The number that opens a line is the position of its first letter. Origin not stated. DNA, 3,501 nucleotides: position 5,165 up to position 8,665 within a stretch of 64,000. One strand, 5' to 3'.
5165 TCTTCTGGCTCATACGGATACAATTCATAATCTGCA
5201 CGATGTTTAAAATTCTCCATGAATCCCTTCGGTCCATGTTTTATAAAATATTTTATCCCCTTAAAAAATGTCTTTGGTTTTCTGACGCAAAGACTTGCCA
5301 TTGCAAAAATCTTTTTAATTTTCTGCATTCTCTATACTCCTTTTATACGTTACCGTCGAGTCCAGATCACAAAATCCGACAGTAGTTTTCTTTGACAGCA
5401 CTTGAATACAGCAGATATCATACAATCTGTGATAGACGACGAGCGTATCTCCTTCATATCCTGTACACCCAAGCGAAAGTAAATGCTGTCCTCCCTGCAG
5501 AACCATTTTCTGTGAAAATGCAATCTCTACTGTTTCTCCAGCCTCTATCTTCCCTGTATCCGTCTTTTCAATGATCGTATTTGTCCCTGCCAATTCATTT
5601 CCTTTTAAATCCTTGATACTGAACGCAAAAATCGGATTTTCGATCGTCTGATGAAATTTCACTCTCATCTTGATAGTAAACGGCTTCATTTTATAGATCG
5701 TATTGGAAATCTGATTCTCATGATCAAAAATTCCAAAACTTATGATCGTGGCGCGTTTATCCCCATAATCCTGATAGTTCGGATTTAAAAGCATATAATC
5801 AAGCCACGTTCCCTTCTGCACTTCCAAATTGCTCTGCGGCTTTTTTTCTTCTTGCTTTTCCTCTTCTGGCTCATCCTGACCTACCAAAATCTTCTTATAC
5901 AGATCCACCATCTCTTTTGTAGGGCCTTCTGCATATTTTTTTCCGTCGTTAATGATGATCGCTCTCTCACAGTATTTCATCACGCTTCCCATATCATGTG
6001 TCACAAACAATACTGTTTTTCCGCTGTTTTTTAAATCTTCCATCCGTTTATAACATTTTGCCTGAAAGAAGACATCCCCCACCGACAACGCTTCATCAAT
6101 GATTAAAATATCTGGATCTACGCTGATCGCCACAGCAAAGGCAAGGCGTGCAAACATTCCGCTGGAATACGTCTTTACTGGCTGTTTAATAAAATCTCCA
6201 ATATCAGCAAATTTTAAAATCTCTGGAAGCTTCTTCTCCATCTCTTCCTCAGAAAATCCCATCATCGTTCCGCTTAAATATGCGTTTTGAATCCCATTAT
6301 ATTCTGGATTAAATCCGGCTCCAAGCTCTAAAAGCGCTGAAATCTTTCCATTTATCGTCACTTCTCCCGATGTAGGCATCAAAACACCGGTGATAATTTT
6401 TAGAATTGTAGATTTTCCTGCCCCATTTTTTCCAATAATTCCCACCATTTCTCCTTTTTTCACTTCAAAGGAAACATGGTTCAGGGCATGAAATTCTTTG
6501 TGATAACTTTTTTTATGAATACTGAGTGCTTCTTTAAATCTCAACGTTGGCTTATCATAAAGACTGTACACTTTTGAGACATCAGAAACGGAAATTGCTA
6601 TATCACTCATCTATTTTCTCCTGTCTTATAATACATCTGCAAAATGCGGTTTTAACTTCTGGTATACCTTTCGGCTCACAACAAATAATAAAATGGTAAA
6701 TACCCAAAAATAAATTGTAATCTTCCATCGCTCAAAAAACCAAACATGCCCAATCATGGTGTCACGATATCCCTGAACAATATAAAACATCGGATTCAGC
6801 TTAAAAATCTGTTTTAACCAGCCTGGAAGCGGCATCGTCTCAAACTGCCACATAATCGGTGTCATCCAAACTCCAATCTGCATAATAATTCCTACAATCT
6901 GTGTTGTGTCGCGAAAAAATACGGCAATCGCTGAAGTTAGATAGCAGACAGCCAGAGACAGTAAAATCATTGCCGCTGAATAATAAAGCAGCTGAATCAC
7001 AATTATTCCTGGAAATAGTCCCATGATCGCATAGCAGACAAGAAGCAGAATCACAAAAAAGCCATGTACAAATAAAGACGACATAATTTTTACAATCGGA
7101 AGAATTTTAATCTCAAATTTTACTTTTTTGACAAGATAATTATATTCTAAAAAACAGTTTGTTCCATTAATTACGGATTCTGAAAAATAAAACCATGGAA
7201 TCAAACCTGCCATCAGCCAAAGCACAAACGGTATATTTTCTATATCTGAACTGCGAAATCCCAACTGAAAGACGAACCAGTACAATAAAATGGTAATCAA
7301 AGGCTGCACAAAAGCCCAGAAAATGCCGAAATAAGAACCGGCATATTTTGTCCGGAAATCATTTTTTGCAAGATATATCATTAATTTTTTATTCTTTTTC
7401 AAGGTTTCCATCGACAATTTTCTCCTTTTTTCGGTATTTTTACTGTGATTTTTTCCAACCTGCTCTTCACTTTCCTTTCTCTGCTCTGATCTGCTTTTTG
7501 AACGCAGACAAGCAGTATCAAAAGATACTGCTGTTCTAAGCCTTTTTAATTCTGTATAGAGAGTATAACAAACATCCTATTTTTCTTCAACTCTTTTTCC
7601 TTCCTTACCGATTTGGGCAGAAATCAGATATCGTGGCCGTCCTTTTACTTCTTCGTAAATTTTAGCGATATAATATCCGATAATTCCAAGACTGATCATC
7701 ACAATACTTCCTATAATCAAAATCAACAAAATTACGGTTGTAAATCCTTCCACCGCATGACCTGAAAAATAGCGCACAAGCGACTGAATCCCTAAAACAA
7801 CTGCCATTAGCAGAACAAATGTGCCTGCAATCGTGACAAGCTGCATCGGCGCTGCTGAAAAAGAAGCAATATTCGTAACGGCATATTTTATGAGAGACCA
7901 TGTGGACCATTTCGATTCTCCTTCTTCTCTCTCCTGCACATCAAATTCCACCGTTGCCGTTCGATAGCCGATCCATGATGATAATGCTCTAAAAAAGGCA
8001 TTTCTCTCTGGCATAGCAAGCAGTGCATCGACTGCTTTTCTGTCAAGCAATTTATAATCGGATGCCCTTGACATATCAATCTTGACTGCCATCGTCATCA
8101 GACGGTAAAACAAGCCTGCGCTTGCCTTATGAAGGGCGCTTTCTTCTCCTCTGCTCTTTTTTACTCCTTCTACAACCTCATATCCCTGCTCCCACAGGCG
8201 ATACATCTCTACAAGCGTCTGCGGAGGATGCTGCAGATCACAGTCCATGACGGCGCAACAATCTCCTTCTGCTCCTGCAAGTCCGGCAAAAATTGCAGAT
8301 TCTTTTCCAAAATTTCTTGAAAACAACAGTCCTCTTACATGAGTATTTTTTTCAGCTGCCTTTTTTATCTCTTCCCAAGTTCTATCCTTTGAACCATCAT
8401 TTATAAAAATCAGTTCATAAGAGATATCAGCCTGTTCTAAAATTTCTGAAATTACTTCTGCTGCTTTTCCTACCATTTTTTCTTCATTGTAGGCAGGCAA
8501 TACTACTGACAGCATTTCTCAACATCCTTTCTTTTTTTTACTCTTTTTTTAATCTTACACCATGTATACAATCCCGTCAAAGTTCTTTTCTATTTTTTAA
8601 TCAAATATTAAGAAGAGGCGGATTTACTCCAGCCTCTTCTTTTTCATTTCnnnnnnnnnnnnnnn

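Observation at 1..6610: Split WbdD-like chain terminator (methyltransferase gene plus an unlisted kinase/coiled-coil gene) paired with a Wzt that carries a C-terminal binding domain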

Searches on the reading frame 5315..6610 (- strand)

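Call 3: search_protein_families(library=pfam, proteins=[window:5315-6610:-], max_evalue=0.01)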
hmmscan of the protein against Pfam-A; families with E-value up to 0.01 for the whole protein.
window:5315-6610:- (431 aa): 6 families
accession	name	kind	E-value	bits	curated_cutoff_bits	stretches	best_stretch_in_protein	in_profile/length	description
PF14524.12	Wzt_C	-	2.5e-40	138.2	30.4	1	280-416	3-143/143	Wzt C-terminal domain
PF00005.33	ABC_tran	-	9.1e-26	91.5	25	1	43-175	1-136/137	ABC transporter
PF13555.12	AAA_29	-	5e-06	26.6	27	1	44-87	13-55/61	P-loop containing region of AAA domain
PF13304.12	AAA_21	-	3e-05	24.7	27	1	56-74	2-20/304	AAA domain, putative AbiEii toxin, Type IV TA system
PF13476.12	AAA_23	-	7.5e-05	23.9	27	1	40-81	7-47/201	AAA domain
PF03215.21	Rad17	-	0.0051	17.2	23.8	1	18-79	10-71/186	Rad17 P-loop domain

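Call 10: search_protein_families(library=ncbifam, proteins=[window:5318-6610:-], max_evalue=0.01)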
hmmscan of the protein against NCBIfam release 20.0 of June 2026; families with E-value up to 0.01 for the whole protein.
window:5318-6610:- (431 aa): 186 families (the best 25 are shown)
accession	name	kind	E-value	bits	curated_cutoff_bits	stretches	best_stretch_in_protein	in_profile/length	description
NF010065.0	PRK13545.1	equivalog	5.8e-76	256.3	538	1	7-268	6-264/549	teichoic acids export protein ATP-binding subunit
NF010066.0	PRK13546.1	equivalog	2.4e-63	214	320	1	3-262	2-256/264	teichoic acids export ABC transporter ATP-binding subunit TagH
NF050108.1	galactan_ABC_ATP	equivalog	2.3e-52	177.6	400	1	40-239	42-241/244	galactan export ABC transporter ATP-binding subunit Wzt/RfbE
TIGR01188.1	drrA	subfamily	8.2e-42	143.5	312.45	2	105-257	82-229/302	daunorubicin resistance ABC transporter, ATP-binding protein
TIGR04521.1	ECF_ATPase_2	equivalog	5.3e-34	117.6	330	2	115-239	111-237/279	energy-coupling factor transporter ATPase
TIGR04520.1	ECF_ATPase_1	equivalog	2.8e-33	115.5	315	2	118-241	107-230/269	energy-coupling factor transporter ATPase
NF010060.0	PRK13537.1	equivalog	4.5e-32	111.2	521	1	33-236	22-235/314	nodulation factor ABC transporter ATP-binding protein NodI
NF010156.0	PRK13635.1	equivalog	2e-31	109.2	392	2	117-268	110-262/279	energy-coupling factor ABC transporter ATP-binding protein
NF010059.0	PRK13536.1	equivalog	2.2e-31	108.9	549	1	33-236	50-263/342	nodulation factor ABC transporter ATP-binding protein NodI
TIGR01288.1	nodI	equivalog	1.8e-30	106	424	1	33-236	11-224/303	nodulation factor ABC transporter ATP-binding protein NodI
TIGR01166.1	cbiO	subfamily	2.7e-28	98.7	211.8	2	115-207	95-187/190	cobalt ABC transporter, ATP-binding protein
NF010170.0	PRK13651.1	equivalog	3.3e-28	98.5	432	2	115-235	132-253/308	cobalt transporter ATP-binding subunit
TIGR03522.1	GldA_ABC_ATP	equivalog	5.5e-28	98.3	402.6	1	34-241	10-228/301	gliding motility-associated ABC transporter ATP-binding subunit GldA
TIGR01186.1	proV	subfamily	7e-28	97.8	326.6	1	42-224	8-207/363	betaine/proline/choline family ABC transporter ATP-binding protein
TIGR02769.1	nickel_nikE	equivalog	7.2e-28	97.8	332.55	2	119-225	121-229/265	nickel import ATP-binding protein NikE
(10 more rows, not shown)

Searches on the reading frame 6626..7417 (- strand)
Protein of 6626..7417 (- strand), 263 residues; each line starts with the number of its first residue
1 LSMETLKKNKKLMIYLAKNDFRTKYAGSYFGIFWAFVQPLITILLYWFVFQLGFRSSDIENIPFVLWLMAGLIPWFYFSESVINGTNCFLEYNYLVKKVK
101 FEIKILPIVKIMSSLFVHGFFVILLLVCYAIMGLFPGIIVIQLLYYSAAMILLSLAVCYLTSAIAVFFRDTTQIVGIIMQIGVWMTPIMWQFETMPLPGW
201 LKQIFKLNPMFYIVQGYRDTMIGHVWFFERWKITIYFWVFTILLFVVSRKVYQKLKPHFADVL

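Call 3: search_protein_families(library=pfam, proteins=[window:6626-7417:-], max_evalue=0.01)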
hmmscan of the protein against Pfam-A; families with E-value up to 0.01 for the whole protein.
window:6626-7417:- (263 aa): 1 family
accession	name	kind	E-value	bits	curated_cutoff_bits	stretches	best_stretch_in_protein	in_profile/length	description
PF01061.29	ABC2_membrane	-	1.3e-14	54.7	26.9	1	14-221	4-210/211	ABC-2 type transporter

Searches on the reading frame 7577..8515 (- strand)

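Call 3: search_protein_families(library=pfam, proteins=[window:7577-8515:-], max_evalue=0.01)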
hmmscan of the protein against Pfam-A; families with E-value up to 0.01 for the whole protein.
window:7577-8515:- (312 aa): 3 families
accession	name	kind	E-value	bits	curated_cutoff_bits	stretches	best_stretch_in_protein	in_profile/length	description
PF00535.33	Glycos_transf_2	-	2.2e-26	93.2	23.3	1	3-161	1-163/168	Glycosyl transferase family 2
PF13641.12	Glyco_tranf_2_3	-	2.2e-07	31.6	27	1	2-139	3-142/230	Glycosyltransferase like family 2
PF10111.15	Glyco_tranf_2_2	-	1.9e-05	24.7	27.3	1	3-102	1-100/276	Glycosyltransferase like family 2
